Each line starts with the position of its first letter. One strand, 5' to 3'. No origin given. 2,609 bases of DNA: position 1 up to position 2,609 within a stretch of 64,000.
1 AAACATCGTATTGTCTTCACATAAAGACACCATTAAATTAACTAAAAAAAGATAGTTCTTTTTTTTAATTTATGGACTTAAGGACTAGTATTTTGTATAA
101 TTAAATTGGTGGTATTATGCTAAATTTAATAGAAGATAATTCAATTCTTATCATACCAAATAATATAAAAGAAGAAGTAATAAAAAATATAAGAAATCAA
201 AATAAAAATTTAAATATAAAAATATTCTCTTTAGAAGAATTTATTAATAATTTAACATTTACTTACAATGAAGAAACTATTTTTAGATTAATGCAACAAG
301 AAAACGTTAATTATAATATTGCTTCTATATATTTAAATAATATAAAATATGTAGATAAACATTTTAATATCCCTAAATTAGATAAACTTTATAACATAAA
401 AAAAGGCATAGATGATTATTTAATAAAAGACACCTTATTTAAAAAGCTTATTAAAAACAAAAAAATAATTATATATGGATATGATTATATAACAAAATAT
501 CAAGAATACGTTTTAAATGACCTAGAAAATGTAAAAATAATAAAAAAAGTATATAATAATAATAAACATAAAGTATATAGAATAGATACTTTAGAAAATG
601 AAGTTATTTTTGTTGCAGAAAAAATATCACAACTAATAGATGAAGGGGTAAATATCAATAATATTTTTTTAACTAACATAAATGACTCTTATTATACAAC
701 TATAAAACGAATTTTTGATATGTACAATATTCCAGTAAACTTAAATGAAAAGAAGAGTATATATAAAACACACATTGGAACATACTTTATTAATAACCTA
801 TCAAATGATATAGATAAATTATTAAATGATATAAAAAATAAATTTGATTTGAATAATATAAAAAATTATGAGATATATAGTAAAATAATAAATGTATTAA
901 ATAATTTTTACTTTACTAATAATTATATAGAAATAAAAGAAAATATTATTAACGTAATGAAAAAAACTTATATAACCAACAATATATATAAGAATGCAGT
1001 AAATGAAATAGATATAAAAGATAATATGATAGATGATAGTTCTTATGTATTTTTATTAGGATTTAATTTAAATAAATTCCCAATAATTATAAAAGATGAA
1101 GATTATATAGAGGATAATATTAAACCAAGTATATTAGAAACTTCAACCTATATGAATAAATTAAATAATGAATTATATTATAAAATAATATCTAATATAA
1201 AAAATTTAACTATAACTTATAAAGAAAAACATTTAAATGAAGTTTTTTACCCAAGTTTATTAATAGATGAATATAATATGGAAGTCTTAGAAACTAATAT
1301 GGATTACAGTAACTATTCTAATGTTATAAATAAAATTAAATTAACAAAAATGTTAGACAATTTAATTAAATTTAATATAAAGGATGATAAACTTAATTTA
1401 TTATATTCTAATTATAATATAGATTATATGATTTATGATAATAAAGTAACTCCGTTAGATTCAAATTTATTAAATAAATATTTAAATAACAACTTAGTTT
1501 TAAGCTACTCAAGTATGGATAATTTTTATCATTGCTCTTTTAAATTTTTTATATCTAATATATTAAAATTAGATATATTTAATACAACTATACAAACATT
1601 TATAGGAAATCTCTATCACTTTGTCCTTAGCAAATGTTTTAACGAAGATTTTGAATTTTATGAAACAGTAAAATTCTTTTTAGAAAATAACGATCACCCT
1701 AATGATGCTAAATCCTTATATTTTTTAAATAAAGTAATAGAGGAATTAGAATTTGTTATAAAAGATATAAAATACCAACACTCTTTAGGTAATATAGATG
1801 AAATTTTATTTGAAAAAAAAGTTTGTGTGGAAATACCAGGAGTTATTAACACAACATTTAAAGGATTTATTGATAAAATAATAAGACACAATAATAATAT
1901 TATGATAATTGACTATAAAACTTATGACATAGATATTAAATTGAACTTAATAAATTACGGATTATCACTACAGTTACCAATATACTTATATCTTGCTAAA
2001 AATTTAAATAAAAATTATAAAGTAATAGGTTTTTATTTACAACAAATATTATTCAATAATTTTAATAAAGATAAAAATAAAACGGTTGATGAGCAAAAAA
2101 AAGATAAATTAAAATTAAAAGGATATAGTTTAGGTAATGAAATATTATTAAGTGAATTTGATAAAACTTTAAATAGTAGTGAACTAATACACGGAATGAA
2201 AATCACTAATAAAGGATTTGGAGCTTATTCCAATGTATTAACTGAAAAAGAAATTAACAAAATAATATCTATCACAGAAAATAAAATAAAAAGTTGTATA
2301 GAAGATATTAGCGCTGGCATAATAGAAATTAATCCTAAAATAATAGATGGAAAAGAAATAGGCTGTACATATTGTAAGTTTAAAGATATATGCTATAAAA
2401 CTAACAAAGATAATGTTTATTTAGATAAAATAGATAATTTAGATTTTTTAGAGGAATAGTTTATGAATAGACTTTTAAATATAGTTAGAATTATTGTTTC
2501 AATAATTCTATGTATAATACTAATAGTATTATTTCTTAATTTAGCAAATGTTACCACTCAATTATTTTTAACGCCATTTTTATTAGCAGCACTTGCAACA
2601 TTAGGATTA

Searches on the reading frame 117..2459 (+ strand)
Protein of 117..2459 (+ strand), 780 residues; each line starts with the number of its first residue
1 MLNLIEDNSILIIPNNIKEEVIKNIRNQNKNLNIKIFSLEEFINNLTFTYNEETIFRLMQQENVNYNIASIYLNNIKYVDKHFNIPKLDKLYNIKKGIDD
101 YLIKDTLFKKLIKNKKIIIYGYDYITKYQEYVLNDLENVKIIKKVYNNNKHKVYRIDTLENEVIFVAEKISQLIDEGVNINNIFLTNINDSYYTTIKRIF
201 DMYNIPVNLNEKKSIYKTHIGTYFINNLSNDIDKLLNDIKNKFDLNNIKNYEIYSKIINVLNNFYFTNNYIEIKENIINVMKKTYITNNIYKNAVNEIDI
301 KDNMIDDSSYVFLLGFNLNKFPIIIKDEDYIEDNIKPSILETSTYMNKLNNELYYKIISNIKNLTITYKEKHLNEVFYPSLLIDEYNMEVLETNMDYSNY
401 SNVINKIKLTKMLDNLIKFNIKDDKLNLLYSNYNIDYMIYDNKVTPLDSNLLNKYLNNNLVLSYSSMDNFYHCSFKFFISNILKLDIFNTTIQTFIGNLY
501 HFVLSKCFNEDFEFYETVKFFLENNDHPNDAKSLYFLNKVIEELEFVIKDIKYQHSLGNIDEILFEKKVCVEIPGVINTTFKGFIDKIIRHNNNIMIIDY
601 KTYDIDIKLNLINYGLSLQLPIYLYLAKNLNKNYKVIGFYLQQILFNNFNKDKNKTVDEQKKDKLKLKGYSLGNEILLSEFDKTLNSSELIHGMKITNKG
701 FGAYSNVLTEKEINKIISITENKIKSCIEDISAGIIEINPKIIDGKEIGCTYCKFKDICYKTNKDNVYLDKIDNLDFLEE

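Call 57: search_protein_families(library=pfam, proteins=[window:117-2459:+], max_evalue=0.001)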
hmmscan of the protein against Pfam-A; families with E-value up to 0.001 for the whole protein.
window:117-2459:+ (780 aa): 1 family
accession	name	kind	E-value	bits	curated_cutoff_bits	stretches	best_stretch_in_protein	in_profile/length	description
PF12705.13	PDDEXK_1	-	3.1e-19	70.4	22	1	462-759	2-246/247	PD-(D/E)XK nuclease superfamily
